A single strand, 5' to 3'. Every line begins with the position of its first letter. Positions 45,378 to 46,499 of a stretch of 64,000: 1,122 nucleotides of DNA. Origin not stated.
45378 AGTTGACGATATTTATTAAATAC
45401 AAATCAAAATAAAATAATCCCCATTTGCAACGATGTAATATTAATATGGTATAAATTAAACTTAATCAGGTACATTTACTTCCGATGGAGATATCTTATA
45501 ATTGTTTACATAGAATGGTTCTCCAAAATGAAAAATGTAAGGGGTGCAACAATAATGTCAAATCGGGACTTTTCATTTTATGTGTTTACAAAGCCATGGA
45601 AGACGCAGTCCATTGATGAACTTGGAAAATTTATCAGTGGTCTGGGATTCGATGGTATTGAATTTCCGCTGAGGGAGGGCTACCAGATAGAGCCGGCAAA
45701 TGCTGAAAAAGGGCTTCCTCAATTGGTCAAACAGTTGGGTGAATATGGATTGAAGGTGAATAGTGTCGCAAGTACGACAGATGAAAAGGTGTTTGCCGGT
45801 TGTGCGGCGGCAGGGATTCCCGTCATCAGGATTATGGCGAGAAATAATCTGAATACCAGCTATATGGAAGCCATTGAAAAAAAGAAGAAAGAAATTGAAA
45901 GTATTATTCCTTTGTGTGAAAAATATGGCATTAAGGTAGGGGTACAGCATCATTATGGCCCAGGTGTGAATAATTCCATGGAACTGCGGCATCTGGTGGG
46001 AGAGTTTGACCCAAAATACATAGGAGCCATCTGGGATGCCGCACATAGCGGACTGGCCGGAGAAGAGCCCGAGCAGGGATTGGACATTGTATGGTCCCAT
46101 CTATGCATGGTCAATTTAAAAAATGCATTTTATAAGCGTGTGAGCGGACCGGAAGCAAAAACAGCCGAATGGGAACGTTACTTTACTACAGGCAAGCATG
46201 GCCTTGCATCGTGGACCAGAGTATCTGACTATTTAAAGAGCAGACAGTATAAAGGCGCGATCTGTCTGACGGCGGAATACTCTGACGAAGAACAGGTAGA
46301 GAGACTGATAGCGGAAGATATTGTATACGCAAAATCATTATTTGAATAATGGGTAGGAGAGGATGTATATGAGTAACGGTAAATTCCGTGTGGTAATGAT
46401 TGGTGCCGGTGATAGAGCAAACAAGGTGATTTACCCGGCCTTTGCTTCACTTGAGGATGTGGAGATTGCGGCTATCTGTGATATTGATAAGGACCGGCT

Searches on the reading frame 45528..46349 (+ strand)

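Call 57: search_protein_families(library=pfam, proteins=[window:45528-46349:+])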
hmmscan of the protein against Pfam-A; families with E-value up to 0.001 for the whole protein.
window:45528-46349:+ (273 aa): 1 family
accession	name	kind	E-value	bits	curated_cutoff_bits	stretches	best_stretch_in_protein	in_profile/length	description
PF01261.30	AP_endonuc_2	-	2.5e-18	67.1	31.1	1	37-265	5-243/249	Xylose isomerase-like TIM barrel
